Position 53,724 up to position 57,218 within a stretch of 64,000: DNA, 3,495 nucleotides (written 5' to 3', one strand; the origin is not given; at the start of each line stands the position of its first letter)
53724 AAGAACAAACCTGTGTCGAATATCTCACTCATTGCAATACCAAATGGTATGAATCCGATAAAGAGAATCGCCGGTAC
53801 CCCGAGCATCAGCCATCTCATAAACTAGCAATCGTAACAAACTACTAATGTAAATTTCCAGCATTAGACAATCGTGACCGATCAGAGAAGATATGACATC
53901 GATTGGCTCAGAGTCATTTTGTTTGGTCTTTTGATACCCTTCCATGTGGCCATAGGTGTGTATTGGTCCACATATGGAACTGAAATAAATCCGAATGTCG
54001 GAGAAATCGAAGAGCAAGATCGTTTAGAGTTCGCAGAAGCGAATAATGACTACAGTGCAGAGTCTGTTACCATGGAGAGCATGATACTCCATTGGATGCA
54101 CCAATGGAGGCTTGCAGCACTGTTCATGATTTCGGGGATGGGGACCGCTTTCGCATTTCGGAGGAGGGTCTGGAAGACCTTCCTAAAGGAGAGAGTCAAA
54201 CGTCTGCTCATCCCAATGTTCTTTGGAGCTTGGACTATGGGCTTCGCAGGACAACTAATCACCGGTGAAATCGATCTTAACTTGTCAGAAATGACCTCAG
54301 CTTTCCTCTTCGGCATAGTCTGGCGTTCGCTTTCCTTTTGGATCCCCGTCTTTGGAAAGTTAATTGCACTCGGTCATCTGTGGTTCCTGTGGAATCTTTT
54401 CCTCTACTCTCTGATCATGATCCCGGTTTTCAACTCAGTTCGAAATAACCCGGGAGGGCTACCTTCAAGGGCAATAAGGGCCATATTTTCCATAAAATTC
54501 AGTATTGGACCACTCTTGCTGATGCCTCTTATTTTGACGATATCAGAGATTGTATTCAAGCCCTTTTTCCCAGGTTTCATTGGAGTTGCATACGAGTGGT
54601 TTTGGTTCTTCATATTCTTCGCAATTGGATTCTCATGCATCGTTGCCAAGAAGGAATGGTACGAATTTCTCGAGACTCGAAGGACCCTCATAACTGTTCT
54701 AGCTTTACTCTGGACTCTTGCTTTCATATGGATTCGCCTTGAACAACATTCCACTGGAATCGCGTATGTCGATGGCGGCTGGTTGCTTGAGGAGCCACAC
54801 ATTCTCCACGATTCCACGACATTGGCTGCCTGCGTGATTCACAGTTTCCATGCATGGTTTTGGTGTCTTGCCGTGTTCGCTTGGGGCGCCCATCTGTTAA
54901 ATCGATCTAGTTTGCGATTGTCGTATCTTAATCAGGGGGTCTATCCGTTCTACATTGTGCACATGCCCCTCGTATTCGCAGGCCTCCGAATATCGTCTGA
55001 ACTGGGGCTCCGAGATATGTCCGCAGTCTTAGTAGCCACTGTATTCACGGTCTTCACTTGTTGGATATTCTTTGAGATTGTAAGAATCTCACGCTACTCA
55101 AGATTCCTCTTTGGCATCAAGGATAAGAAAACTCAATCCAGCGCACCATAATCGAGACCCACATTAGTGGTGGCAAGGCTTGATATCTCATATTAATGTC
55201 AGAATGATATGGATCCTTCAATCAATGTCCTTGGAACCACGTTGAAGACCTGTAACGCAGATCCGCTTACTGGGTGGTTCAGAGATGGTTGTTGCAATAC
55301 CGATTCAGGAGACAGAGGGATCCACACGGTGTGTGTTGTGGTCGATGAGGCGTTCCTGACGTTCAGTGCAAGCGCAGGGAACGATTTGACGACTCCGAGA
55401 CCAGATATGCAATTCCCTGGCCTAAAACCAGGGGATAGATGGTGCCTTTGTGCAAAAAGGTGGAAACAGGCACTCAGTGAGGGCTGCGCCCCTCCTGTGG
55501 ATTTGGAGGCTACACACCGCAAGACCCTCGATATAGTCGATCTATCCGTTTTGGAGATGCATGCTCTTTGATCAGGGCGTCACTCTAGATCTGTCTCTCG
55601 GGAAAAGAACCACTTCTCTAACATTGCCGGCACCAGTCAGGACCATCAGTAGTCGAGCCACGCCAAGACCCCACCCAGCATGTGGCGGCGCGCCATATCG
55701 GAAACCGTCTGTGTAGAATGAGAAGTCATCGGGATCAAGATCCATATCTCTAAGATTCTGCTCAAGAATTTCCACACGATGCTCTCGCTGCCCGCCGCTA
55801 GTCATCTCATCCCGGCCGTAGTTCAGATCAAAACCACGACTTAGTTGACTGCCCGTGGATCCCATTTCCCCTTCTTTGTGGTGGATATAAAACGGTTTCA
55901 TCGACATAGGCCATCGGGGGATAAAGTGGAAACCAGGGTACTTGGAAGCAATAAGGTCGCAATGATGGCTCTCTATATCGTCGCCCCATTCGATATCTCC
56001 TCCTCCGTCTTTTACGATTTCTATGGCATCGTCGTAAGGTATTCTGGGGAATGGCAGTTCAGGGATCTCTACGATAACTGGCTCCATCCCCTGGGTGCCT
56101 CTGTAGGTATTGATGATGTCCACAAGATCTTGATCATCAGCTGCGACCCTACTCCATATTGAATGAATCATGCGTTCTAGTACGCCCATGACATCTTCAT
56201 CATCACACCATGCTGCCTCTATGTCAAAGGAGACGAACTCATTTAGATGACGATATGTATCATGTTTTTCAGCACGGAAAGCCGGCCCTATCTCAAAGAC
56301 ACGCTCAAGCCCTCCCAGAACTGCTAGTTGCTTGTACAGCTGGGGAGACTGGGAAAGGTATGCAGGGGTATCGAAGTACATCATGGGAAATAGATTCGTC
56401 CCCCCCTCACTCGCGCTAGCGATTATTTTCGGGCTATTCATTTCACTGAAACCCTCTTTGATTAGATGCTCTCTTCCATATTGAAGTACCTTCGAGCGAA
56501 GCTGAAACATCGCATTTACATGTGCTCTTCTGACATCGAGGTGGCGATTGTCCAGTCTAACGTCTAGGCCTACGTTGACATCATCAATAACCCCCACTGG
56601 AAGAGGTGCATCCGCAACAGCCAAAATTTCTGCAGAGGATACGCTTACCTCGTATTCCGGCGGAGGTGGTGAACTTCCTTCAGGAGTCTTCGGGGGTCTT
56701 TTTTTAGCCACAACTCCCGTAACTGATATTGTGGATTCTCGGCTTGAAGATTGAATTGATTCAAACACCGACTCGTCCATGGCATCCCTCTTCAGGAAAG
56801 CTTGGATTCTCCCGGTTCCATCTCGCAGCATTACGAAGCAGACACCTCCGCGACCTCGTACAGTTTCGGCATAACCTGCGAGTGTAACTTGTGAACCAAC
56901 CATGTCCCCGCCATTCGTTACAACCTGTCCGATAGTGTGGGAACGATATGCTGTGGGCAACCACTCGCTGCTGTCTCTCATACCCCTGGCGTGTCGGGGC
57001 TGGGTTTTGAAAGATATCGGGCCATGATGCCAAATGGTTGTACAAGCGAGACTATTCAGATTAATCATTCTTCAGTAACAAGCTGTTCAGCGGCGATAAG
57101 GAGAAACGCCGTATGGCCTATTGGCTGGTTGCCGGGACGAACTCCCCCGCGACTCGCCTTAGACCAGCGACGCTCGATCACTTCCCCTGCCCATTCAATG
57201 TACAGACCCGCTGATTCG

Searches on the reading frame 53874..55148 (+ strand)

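Call 38: search_protein_families(library=ncbifam, proteins=[window:53874-55148:+], max_evalue=1e-12)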
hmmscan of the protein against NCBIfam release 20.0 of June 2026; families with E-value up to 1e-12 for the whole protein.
window:53874-55148:+ (425 aa): 1 family
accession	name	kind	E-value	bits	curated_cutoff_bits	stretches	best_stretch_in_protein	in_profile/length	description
NF003014.0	PRK03854.1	equivalog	1.9e-15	56.9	338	1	64-419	44-376/386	glucans biosynthesis protein MdoC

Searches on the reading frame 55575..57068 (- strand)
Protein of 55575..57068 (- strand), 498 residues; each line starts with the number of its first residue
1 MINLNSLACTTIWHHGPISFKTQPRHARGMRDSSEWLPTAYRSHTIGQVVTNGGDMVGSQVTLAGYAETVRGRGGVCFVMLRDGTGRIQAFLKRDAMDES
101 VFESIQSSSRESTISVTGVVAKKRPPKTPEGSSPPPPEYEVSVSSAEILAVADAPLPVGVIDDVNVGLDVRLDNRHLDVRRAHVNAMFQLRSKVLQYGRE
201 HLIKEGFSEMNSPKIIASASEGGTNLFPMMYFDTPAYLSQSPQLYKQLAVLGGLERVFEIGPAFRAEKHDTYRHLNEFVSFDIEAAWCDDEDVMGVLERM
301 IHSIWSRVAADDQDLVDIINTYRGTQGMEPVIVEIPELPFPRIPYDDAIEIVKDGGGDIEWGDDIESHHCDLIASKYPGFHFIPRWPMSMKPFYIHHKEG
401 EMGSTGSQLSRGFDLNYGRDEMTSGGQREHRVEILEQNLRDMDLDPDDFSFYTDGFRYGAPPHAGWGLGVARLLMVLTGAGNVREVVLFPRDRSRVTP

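Call 17: search_protein_families(library=ncbifam, proteins=[window:55575-57068:-], max_evalue=0.00001)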
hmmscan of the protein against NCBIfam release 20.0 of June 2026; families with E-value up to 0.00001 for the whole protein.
window:55575-57068:- (498 aa): 17 families
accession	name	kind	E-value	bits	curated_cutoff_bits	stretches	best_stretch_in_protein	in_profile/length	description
NF003483.0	PRK05159.1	equivalog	2.2e-136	455.2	353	1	56-498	15-438/438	aspartate--tRNA(Asn) ligase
TIGR00458.1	aspS_nondisc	equivalog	1.6e-129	432.7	368.4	1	55-498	9-428/428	aspartate--tRNA(Asn) ligase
NF003037.0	PRK03932.1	equivalog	1.5e-83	281.3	414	1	48-496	8-449/451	asparagine--tRNA ligase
TIGR00457.1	asnS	equivalog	6.7e-75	252.6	342.6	1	45-496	3-453/455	asparagine--tRNA ligase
NF001750.0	PRK00476.1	equivalog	5.4e-69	233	443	2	40-312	3-269/590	aspartate--tRNA ligase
TIGR00459.1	aspS_bact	equivalog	1.2e-58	198.9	373.85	2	42-310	3-262/586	aspartate--tRNA ligase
NF001756.1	PRK00484.1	subfamily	1.2e-44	152.8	468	1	55-493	48-486/488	lysine--tRNA ligase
NF009460.0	PRK12820.1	equivalog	4e-43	147.6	1379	2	55-302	32-288/723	bifunctional aspartyl-tRNA synthetase/aspartyl/glutamyl-tRNA amidotransferase subunit C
TIGR00499.1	lysS_bact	equivalog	8.1e-36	123.7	427.6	2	58-313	53-298/496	lysine--tRNA ligase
NF002821.0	PRK02983.1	equivalog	3.9e-30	104.6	742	1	40-303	644-894/1102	bifunctional lysylphosphatidylglycerol synthetase/lysine--tRNA ligase LysX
NF005052.0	PRK06462.1-1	equivalog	1.6e-27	96.5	368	1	180-491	41-345/353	asparagine synthetase A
NF009101.0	PRK12445.1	subfamily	4.3e-27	94.8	1026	2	60-305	67-302/505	lysine--tRNA ligase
NF005054.0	PRK06462.1-4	equivalog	3.4e-25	88.8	309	1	178-491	15-310/318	asparagine synthetase A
TIGR00462.1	genX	equivalog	7.8e-11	42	286.9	0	189-306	2-124/304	EF-P lysine aminoacylase EpmA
NF006828.0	PRK09350.1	equivalog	6e-09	35.6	264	0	411-493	241-324/325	elongation factor P--(R)-beta-lysine ligase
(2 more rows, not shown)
